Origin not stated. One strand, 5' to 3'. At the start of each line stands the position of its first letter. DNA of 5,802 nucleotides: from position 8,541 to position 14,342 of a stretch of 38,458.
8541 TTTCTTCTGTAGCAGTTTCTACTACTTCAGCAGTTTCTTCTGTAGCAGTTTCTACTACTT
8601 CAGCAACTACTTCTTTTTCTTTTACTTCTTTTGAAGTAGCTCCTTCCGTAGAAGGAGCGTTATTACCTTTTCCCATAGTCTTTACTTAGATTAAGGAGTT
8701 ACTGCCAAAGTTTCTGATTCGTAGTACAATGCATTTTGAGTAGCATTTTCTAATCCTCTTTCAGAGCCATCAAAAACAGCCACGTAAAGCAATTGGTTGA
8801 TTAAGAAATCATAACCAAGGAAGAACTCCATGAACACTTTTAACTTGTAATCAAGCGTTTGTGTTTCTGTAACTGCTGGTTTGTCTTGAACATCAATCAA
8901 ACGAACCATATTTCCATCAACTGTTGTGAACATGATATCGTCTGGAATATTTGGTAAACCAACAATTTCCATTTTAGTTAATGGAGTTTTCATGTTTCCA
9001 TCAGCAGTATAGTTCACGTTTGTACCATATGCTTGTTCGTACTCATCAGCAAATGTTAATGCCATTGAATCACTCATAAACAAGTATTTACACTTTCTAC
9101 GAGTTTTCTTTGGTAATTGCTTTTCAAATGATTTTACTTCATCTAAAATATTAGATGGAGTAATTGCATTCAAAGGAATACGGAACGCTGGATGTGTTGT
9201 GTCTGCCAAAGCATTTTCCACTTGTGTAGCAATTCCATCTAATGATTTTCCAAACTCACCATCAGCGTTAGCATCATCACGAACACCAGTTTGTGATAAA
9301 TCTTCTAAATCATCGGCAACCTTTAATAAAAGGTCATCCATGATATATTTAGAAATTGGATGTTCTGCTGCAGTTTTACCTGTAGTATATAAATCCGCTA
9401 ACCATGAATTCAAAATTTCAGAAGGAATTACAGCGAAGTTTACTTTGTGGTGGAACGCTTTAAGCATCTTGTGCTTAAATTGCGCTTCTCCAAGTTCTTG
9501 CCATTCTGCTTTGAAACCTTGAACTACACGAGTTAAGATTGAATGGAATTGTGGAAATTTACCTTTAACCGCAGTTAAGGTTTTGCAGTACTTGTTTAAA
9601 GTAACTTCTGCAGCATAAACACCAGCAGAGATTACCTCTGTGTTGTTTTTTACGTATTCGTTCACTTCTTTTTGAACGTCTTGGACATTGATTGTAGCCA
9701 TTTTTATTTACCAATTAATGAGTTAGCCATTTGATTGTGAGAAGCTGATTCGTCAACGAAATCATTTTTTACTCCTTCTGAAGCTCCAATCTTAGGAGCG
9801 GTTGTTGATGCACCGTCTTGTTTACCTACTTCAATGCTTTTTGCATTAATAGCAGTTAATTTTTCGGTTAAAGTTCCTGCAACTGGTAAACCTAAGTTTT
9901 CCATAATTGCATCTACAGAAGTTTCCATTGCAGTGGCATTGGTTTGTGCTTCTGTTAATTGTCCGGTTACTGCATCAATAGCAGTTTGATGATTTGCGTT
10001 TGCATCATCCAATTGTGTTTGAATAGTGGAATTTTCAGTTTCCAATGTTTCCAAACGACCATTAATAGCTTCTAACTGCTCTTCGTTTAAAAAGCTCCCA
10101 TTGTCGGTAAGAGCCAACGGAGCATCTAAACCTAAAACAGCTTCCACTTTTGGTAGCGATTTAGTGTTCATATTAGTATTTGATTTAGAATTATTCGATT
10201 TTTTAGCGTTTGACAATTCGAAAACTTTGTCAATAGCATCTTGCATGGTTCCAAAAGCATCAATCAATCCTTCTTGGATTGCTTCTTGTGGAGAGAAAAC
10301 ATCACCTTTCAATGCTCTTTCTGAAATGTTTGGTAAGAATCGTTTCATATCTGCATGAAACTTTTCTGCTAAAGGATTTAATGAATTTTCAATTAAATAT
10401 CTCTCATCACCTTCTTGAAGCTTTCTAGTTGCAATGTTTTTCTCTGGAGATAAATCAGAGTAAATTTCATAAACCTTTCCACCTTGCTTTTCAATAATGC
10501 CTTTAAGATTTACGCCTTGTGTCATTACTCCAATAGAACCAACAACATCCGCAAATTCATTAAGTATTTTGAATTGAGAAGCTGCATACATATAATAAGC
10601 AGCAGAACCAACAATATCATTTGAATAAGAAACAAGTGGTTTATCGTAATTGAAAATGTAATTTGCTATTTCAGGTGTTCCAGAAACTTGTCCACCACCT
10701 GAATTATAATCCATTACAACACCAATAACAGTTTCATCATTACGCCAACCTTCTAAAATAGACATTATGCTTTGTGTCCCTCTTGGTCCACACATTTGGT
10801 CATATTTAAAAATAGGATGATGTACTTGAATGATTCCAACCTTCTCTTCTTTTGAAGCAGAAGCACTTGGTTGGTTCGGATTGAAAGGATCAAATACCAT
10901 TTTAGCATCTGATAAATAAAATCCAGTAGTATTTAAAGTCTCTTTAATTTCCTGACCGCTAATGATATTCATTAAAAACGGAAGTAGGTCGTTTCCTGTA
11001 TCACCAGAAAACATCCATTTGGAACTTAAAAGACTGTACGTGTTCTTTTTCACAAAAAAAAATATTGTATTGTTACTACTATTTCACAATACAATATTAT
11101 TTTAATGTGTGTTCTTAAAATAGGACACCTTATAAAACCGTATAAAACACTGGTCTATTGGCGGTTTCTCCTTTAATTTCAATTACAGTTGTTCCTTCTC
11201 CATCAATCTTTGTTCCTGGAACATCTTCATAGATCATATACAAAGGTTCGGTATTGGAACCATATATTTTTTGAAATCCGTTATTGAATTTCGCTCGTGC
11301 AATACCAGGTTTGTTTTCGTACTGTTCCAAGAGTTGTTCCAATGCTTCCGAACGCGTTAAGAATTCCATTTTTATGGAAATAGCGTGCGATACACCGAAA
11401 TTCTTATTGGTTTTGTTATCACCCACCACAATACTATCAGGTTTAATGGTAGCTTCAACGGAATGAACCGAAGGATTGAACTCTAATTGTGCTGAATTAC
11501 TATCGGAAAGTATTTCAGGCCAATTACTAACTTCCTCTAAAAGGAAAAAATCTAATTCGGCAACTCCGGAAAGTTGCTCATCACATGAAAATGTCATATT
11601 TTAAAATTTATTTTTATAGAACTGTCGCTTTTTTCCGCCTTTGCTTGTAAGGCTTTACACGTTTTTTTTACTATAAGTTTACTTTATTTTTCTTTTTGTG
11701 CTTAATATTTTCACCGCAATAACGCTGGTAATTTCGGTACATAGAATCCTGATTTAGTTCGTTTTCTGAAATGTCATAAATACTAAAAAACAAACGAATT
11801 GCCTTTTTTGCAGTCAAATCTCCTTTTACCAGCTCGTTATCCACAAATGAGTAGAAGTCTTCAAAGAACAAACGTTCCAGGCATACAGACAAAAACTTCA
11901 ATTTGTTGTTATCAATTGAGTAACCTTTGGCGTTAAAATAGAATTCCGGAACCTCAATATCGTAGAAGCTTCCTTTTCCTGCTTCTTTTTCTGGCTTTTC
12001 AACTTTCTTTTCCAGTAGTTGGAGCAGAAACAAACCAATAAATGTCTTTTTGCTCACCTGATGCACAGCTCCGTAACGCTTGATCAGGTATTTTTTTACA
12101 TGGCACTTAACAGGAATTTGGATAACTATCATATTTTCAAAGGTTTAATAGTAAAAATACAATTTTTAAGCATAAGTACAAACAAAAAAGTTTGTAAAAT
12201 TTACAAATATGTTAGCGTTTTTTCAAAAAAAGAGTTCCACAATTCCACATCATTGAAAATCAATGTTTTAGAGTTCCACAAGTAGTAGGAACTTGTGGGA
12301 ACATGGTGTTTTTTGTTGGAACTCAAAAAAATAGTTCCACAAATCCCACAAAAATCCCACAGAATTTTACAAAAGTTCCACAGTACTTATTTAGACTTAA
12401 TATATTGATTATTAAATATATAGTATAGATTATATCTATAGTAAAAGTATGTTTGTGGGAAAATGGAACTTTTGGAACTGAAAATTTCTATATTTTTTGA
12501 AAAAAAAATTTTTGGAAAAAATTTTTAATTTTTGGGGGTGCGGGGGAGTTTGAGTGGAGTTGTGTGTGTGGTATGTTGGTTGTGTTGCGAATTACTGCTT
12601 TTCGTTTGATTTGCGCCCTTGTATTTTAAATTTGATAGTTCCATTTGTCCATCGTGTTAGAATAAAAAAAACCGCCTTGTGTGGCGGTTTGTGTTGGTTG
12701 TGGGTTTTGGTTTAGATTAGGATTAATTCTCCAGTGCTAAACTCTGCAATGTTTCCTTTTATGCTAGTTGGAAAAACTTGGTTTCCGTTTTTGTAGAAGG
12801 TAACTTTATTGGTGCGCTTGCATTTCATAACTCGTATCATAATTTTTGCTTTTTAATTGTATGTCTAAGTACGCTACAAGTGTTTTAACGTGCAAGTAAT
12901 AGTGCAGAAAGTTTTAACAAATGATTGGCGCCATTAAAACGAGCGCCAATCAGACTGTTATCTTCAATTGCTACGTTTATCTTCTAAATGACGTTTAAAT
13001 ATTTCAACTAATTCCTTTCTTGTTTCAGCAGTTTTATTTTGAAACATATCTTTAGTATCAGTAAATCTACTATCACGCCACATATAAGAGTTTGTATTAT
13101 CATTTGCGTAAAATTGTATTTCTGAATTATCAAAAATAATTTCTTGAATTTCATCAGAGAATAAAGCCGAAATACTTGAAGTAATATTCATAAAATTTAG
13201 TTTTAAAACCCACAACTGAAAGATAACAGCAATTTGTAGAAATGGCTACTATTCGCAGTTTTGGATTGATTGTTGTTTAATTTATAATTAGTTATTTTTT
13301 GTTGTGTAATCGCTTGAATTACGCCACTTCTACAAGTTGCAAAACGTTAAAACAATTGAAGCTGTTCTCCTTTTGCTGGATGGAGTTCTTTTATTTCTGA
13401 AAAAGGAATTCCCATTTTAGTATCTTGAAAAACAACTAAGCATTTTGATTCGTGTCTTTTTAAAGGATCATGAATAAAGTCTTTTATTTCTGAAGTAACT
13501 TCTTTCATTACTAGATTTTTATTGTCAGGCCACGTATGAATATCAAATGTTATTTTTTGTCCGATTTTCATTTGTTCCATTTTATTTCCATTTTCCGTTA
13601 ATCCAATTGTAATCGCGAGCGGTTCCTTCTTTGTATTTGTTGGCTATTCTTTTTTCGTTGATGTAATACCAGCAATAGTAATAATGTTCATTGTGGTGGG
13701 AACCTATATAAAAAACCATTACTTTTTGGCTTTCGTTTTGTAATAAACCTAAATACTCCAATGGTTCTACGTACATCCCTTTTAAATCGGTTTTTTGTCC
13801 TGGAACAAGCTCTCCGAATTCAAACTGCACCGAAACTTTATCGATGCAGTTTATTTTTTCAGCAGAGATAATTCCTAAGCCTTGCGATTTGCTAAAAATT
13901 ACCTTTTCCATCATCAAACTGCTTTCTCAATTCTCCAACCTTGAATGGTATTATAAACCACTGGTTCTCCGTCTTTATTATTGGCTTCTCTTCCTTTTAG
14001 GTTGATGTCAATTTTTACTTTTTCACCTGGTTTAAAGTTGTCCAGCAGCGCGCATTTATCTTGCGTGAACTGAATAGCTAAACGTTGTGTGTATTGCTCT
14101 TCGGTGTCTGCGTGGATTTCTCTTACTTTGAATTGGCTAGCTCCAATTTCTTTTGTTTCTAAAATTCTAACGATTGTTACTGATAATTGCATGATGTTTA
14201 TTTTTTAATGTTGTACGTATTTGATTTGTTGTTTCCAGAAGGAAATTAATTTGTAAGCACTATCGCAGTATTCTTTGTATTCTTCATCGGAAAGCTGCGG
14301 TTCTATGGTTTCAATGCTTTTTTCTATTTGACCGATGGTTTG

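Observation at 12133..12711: Iteron-like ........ array with an AT-rich dyad, A-tracts and a G-rich tract in the largest non-coding region: candidate replication origin or master regulatory hub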

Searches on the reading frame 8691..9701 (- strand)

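Call 10: search_protein_families(library=phrogs, proteins=[window:8691-9701:-], max_evalue=0.001)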
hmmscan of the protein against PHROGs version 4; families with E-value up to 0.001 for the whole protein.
window:8691-9701:- (336 aa): 1 family
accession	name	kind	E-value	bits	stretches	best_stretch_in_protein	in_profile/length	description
phrog_1623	-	head and packaging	4.3e-05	24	1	116-270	118-263/305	virion structural protein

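Call 20: search_protein_families(library=pfam, proteins=[window:8691-9701:-], max_evalue=0.01)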
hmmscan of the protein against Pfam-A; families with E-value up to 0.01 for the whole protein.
window:8691-9701:- (336 aa): 0 families

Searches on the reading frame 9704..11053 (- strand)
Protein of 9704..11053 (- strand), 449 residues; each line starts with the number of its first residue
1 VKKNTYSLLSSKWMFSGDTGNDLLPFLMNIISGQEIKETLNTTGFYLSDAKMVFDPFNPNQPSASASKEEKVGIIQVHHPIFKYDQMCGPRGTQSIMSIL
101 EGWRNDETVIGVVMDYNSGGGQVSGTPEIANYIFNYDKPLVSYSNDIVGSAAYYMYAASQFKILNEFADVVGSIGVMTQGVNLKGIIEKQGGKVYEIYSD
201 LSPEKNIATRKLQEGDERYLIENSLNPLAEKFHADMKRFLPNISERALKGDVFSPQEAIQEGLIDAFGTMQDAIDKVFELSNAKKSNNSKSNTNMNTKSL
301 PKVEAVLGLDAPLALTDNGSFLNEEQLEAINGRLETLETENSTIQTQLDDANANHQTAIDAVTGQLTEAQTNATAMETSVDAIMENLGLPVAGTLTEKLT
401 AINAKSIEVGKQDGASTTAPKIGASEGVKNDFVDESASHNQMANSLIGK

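Call 10: search_protein_families(library=phrogs, proteins=[window:9704-11053:-], max_evalue=0.001)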
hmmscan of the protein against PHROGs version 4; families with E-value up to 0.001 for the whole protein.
window:9704-11053:- (449 aa): 3 families
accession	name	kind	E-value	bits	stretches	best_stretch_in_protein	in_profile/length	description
phrog_53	-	head and packaging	1.5e-41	144.2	1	13-408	20-381/583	head maturation protease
phrog_33023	-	unknown function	1.4e-11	44.9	1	104-377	106-389/507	-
phrog_4759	-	unknown function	4.3e-08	34.1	1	89-190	103-205/209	-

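Call 20: search_protein_families(library=pfam, proteins=[window:9704-11053:-], max_evalue=0.01)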
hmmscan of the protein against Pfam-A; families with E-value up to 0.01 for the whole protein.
window:9704-11053:- (449 aa): 4 families
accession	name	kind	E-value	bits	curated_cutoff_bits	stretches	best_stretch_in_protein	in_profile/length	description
PF01343.23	Peptidase_S49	-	3e-14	53.7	24.9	1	137-282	6-152/154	Peptidase family S49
PF16326.10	ABC_tran_CTD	-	9.9e-05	22.9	32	1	323-375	6-59/69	ABC transporter C-terminal domain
PF24922.1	ACBP4_C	-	0.0053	17.4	31.2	0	326-387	11-75/105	Acyl-CoA-binding domain-containing protein 4-6, C-terminal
PF06705.16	SF-assemblin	-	0.0084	15.9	30.6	0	195-292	15-107/247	SF-assemblin/beta giardin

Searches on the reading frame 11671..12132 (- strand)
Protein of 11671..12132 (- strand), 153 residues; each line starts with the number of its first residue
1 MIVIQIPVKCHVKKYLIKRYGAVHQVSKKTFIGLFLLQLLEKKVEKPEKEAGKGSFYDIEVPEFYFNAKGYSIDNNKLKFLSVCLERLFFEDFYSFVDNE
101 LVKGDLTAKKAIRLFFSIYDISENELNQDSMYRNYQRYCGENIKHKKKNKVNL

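Call 10: search_protein_families(library=phrogs, proteins=[window:11671-12132:-], max_evalue=0.001)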
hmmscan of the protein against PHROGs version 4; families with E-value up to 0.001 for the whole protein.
window:11671-12132:- (153 aa): 0 families

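Call 12: search_protein_families(library=pfam, proteins=[window:11671-12132:-], max_evalue=0.01)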
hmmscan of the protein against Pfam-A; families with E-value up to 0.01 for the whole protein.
window:11671-12132:- (153 aa): 0 families

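Call 16: find_related_loci(query=window:11671-12132:-, collection=viral_contigs, flank=4000)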
Query window:11671-12132:- (153 aa) in viral_contigs; peptide patterns used: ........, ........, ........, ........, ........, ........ (x = any residue, [..] = any of these).
22 stretches matched a pattern; 7 encode a relative of the query (tblastn E <= 1e-3); 6 distinct loci.
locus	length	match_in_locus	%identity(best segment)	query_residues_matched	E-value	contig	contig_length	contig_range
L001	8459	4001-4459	92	1-153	4e-85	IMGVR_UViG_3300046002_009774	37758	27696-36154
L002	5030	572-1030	92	1-153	5e-85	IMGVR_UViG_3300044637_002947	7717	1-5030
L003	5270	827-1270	61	1-148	6e-58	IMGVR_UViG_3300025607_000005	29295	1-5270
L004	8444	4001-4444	60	1-148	2e-57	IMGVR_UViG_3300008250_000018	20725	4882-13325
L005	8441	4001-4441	59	1-147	2e-47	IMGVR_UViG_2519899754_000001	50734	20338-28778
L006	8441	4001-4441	63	1-147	4e-55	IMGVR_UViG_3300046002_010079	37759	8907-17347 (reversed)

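Call 22: find_related_loci(query=A1, collection=genome_contigs, flank=10000)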
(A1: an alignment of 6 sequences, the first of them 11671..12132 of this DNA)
Query A1 (153 aa) in genome_contigs; peptide patterns used: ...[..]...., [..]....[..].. (x = any residue, [..] = any of these).
91 stretches matched a pattern; 6 encode a relative of the query (tblastn E <= 1e-3); 6 distinct loci.
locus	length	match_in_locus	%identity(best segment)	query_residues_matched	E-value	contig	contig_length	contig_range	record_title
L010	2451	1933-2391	78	1-153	4e-82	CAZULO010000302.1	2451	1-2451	MAG TPA_asm: uncultured Flavobacterium sp. isolate SRP150892_co2_221 genome assembly, contig: NODE_90405_length_2451_cov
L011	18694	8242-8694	58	1-151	1e-55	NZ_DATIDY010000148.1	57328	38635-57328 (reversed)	MAG: Flavobacterium sp. isolate SMAG_U16355 k141_596329, whole genome shotgun sequence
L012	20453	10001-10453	60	1-151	4e-51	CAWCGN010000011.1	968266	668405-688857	MAG: uncultured Flavobacteriaceae bacterium isolate MFD09368.bin.2.208 genome assembly, contig: contig_956, whole genome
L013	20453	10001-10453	56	1-151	8e-50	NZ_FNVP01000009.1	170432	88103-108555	Flavobacterium urumqiense strain CGMCC 1.9230, whole genome shotgun sequence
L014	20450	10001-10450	53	1-152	1e-49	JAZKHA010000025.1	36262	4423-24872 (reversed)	MAG: Bacteroidota bacterium isolate DC_RB_04_SPN110320-bin073 DCRB04SPN_B073_0_000000000025, whole genome shotgun sequen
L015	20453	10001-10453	58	1-151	3e-48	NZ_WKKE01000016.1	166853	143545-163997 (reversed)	Flavobacterium sp. LC2016-23 Contig016, whole genome shotgun sequence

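Call 36: find_homologous_proteins(query=window:11671-12132:-)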
Query window:11671-12132:- (153 aa): 70 proteins with E <= 0.001 among 103 candidates.
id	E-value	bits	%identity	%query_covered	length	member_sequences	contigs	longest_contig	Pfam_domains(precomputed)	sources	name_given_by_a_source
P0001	3.5e-89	314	93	100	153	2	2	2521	-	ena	-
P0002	6.2e-89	314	92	100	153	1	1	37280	-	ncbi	-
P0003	5.3e-87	307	93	100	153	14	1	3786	-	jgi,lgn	jgi:hypothetical protein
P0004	1.7e-86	306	90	100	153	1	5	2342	-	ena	-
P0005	2.5e-80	286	84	100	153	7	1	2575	-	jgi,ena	jgi:hypothetical protein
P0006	2.2e-77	276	83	100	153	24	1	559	-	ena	-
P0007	3.6e-77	275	82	100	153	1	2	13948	-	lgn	-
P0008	1.3e-75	270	80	100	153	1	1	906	-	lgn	-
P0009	6.0e-75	268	80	100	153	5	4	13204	-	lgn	-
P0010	8.4e-75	268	80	100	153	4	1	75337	-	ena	-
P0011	3.6e-74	266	80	99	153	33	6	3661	-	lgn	-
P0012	6.5e-73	262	79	99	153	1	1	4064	-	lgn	-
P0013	1.0e-72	261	79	100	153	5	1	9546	-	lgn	-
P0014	1.5e-72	260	78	100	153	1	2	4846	-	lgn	-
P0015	1.6e-72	260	76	100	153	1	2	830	-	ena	-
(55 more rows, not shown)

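Call 40: predict_structure(alignment_id=A3)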
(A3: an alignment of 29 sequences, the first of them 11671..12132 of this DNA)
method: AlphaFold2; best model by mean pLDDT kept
length: 153 residues; sequences in the alignment: 29
mean_pLDDT: 85.0   pTM: 0.79
mean pLDDT of the five models: 85.0, 83.7, 83.2, 82.0, 80.4
residues with pLDDT >= 90: 71; 70-90: 67; 50-70: 12; < 50: 3
segments of 3 or more residues with pLDDT < 50: 151-153
pLDDT, mean of each block of 10 residues (from residue 1): 90 94 82 79 73 81 78 85 92 94 90 97 94 92 65 46
secondary structure, 60 per line:
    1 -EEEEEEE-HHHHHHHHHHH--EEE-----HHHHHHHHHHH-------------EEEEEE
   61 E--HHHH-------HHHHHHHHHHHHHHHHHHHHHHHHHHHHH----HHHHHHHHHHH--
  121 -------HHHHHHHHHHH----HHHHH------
elements in order: E2-8 H10-20 E23-25 H31-41 E55-61 H64-67 H75-103 H108-118 H128-138 H143-147

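Call 44: fold_search(model_id=the predicted structure, library=pdb)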
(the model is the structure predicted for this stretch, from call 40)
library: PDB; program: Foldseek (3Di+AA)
matches with E <= 10: 27; with E <= 0.001: 0
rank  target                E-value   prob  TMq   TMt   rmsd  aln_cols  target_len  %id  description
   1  9f0y_F                3.1e+00  0.11  0.28  0.34   6.3        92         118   14  CryoEM structure of the F plasmid relaxosome with TraI in its TE mode, derived from the ss-27_+8ds+9_+143-R Locally-re (released 2025-06-04)
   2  9ore_A                4.1e+00  0.02  0.12  0.06  16.5        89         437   12  CryoEM structure of 4F11 Fab bound to stabilized MPV-2c HMPV preF (released 2025-07-30)
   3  7s81_C                4.9e+00  0.02  0.17  0.14  16.6       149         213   15  Structure of human PARP1 domains (Zn1, Zn3, WGR, HD) bound to a DNA double strand break. (released 2022-06-29)
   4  7oa5_D                5.2e+00  0.04  0.17  0.15  11.8        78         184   15  RUVA COMPLEXED TO A HOLLIDAY JUNCTION. (released 2021-04-28)
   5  7oa5_B                5.2e+00  0.04  0.17  0.14  12.0        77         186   16  RUVA COMPLEXED TO A HOLLIDAY JUNCTION. (released 2021-04-28)
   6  7tl0_A                5.5e+00  0.01  0.15  0.06  17.6       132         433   14  Cryo-EM structure of hMPV preF bound by Fabs MPE8 and SAN32-2 (released 2022-09-14)
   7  3es5_A                5.5e+00  0.01  0.15  0.09  17.5       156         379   12  Crystal Structure of Partitivirus (PsV-F) (released 2009-03-10)
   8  9peo_A                6.6e+00  0.07  0.27  0.19  10.6        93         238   13  Structure of the S. cerevisiae clamp loader Replication Factor C (RFC) with mixed nucleotide occupancy (released 2025-11-12)
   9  2kjg_MODEL_1_A        7.0e+00  0.11  0.25  0.35   4.8        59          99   15  Solution structure of an archaeal protein SSO6904 from hyperthermophilic Sulfolobus solfataricus (released 2009-10-13)
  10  7s81_K                7.0e+00  0.01  0.17  0.14  15.9       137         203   15  Structure of human PARP1 domains (Zn1, Zn3, WGR, HD) bound to a DNA double strand break. (released 2022-06-29)
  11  8usc_Y                7.4e+00  0.03  0.19  0.10  10.2        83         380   18  Nub1/Fat10-processing human 26S proteasome (released 2024-11-06)
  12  9cb7_Q                7.4e+00  0.01  0.14  0.07   8.9        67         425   10  DeltaNhp10 INO80 bound to S.c 0/40 nucleosome, Ino80-Nucleosome (released 2025-07-16)
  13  5wb0_F                7.4e+00  0.01  0.12  0.06  16.8        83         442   13  Crystal structure of human metapneumovirus fusion glycoprotein stabilized in the prefusion state (released 2017-11-22)
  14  5ogs                  7.9e+00  0.04  0.21  0.09  13.4        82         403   13  Crystal structure of human AND-1 SepB domain (released 2017-11-29)
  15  9fq1_D                8.3e+00  0.01  0.17  0.13  13.7       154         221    9  Structure of the disease-causing mutant P20S of human KCTD1 (released 2025-04-23)
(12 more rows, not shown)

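Call 60: search_protein_families(library=ncbifam, proteins=[window:11671-12132:-], max_evalue=1)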
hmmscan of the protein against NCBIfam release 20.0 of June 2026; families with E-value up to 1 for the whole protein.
window:11671-12132:- (153 aa): 0 families

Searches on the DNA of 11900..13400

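Call 13: search_rna_families(source=window, start=11900, end=13400, threshold=evalue, max_evalue=10)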
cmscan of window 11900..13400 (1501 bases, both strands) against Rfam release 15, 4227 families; matches with E-value up to 10: 13.
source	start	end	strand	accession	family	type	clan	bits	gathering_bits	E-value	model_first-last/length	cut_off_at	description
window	12662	12728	-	RF01859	Phe_leader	Cis-reg; leader;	-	21.4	55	1.1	1-125/125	no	Phenylalanine leader peptide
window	13150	13207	+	RF01810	pntA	Gene; sRNA;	-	20.3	54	3.9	1-62/62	no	pntA sRNA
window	12328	12483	-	RF03926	MIR1435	Gene; miRNA;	-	20.3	94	5.3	1-186/186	no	MIR1435 microRNA precursor family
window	12869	12964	-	RF02629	RmaA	Gene; sRNA;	-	19.4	57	2.1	1-113/113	no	Regulator of motility and amylovoran A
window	12656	12773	-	RF02860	Arrc14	Gene; sRNA;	-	19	99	6.9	1-167/167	no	Actinobacillus sRNA 14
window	12293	12360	-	RF04127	MIR8007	Gene; miRNA;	-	17.8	195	1.6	1-226/226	no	MIR8007 microRNA precursor family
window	12263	12334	-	RF00451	MIR395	Gene; miRNA;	-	17.8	56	1.7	1-104/104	no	mir-395 microRNA precursor family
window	12192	12282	-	RF03362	mir-9436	Gene; miRNA;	-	16.8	80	5.2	1-66/66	no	mir-9436 microRNA precursor family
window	12662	12739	-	RF00513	Trp_leader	Cis-reg; leader;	-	16.2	41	4.6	1-100/100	no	Tryptophan operon leader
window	13128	13163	-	RF02054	STnc420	Gene; sRNA;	-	16.1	70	9.3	1-58/58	no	Salmonella enterica sRNA STnc420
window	12261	12334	+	RF00451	MIR395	Gene; miRNA;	-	15.2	56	8.7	1-104/104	no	mir-395 microRNA precursor family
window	12306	12351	+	RF00910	mir-873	Gene; miRNA;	-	15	95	9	1-77/77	no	mir-873 microRNA precursor family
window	12895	12972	+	RF00455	mir-15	Gene; miRNA;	CL00085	14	57.3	7.1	1-88/88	no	mir-15 microRNA precursor family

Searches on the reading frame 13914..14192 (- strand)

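Call 10: search_protein_families(library=phrogs, proteins=[window:13914-14192:-], max_evalue=0.001)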
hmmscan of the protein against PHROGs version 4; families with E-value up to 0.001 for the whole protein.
window:13914-14192:- (92 aa): 1 family
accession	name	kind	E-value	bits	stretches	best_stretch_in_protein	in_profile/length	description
phrog_4932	-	DNA, RNA and nucleotide metabolism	3.9e-27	95.7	1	1-91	1-91/117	single strand DNA binding protein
